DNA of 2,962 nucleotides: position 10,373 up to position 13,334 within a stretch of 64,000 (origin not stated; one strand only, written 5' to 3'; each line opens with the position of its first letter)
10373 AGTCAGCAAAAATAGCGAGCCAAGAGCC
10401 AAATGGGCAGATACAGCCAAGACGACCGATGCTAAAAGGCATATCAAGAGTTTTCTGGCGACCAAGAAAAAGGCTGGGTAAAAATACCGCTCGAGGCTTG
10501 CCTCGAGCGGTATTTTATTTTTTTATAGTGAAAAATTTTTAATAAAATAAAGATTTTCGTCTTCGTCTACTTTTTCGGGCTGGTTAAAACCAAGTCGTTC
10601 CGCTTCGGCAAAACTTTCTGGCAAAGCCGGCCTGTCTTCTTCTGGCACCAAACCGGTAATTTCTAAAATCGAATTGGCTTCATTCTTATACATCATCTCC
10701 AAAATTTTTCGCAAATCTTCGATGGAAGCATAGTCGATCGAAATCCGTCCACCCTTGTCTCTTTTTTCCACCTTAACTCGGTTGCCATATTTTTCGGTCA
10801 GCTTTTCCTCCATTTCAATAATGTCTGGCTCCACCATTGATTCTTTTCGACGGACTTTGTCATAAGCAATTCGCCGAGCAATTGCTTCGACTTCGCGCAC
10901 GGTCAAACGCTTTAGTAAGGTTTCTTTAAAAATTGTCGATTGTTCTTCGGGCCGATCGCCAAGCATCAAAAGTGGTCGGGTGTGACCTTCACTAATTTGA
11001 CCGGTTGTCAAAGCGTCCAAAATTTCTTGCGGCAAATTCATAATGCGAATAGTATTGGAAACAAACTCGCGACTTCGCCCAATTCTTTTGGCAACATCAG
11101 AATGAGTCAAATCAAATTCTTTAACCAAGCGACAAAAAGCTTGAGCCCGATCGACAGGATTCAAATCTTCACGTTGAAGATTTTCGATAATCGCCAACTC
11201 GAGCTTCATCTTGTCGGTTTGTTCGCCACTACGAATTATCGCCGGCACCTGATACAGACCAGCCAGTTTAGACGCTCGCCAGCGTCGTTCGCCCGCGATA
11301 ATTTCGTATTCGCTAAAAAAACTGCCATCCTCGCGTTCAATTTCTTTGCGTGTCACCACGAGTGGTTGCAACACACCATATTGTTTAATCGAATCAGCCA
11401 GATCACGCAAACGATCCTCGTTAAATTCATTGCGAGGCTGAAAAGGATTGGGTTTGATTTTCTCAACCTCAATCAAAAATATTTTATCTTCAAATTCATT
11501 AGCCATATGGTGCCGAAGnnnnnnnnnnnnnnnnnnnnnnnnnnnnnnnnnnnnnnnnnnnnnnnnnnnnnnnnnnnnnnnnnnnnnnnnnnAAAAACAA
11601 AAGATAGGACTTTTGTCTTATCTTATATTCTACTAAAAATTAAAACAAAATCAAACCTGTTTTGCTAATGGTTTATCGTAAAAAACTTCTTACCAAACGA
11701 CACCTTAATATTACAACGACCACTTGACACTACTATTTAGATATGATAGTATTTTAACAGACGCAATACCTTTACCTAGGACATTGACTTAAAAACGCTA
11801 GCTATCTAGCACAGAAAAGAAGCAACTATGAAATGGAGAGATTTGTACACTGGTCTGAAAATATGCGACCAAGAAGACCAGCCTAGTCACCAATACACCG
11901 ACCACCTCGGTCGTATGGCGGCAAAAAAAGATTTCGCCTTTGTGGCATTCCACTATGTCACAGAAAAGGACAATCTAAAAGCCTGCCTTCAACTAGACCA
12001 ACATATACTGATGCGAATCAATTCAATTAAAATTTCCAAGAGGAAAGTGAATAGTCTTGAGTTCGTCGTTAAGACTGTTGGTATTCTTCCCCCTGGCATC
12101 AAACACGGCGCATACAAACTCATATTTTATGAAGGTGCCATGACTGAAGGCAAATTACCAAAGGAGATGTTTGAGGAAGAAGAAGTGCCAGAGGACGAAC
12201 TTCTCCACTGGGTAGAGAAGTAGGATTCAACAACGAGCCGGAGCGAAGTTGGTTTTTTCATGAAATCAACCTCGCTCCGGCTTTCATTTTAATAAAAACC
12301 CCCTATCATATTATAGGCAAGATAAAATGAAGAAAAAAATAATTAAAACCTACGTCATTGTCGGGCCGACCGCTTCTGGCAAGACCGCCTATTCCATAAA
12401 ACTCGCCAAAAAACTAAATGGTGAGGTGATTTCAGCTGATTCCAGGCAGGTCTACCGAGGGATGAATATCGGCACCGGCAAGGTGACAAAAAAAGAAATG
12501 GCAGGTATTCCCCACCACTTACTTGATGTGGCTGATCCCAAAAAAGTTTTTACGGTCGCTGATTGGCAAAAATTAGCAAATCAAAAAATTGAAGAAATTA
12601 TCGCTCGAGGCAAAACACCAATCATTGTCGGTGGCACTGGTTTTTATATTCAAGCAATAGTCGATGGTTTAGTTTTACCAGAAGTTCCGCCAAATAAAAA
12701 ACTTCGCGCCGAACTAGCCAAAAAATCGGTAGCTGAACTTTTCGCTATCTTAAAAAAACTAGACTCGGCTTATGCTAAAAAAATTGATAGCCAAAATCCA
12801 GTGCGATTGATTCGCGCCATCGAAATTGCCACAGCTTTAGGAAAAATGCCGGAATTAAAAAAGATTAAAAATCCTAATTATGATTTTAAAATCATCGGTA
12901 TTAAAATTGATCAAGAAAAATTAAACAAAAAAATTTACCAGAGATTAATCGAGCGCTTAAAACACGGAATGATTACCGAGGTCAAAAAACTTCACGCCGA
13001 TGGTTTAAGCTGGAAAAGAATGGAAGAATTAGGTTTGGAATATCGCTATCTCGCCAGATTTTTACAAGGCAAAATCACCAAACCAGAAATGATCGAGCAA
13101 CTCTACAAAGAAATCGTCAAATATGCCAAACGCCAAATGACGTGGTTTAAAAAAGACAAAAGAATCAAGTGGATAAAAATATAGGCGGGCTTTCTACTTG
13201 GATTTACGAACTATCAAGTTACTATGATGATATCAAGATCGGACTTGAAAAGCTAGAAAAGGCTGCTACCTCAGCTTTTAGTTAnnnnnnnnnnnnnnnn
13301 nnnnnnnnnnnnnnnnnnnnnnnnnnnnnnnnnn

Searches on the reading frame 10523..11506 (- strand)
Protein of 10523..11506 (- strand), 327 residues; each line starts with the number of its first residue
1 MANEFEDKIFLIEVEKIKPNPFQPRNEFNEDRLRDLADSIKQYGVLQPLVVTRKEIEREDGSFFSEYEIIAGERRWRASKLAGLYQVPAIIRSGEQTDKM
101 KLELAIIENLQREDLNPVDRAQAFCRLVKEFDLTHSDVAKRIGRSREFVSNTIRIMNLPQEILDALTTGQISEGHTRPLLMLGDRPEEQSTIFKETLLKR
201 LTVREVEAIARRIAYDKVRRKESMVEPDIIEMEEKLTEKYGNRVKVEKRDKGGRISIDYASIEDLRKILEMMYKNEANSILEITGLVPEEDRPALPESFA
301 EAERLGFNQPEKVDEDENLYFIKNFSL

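Call 60: list_cluster_members(proteins=[window:10523-11506:-, window:12327-13184:+, window:17286-19454:-, window:13959-14471:-, window:13282-13938:-, window:16897-17280:-, window:19571-20674:-])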
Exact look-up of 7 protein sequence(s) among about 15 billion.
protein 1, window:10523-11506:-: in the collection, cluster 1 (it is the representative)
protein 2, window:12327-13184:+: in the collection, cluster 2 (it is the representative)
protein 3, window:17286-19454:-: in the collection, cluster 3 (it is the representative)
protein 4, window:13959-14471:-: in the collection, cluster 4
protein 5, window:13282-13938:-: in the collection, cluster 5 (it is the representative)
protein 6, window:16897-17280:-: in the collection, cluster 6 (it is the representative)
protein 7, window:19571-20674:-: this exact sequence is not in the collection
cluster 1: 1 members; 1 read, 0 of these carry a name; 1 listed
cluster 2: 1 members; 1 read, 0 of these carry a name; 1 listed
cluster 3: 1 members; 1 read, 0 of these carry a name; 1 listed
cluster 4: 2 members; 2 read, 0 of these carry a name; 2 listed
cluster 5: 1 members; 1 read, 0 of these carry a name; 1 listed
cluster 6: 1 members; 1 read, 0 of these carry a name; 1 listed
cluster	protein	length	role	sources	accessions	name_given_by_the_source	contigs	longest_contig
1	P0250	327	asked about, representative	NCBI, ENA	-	-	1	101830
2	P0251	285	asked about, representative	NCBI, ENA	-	-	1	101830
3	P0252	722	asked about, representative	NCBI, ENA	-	-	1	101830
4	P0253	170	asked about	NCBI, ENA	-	-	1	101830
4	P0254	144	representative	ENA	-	-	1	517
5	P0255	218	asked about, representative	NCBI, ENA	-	-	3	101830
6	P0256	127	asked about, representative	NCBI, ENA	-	-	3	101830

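Call 75: search_protein_families(library=phrogs, proteins=[P0255, P0253], max_evalue=0.01)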
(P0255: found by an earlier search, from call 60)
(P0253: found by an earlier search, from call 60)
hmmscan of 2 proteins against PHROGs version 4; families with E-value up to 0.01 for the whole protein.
P0255 (218 aa): 0 families

P0253 (170 aa): 2 families
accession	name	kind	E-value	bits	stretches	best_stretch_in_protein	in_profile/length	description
phrog_10051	-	lysis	6.4e-07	29.9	1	59-129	342-410/455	endolysin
phrog_6007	-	lysis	0.00046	20.1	1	12-44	223-253/483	endolysin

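Call 76: search_protein_families(library=padloc, proteins=[P0255, P0253], max_evalue=0.01)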
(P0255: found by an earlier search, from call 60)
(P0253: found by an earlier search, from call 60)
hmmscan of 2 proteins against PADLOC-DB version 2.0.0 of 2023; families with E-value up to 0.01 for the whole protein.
P0255 (218 aa): 0 families

P0253 (170 aa): 0 families

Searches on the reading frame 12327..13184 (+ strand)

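Call 75: search_protein_families(library=phrogs, proteins=[P0255, P0253], max_evalue=0.01)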
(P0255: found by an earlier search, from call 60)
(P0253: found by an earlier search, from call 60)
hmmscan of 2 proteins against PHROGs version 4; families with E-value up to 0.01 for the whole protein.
P0255 (218 aa): 0 families

P0253 (170 aa): 2 families
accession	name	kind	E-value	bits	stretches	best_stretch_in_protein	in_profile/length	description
phrog_10051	-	lysis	6.4e-07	29.9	1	59-129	342-410/455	endolysin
phrog_6007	-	lysis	0.00046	20.1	1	12-44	223-253/483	endolysin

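Call 76: search_protein_families(library=padloc, proteins=[P0255, P0253], max_evalue=0.01)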
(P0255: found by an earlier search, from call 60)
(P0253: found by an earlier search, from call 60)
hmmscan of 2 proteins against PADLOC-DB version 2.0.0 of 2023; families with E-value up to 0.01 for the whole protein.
P0255 (218 aa): 0 families

P0253 (170 aa): 0 families
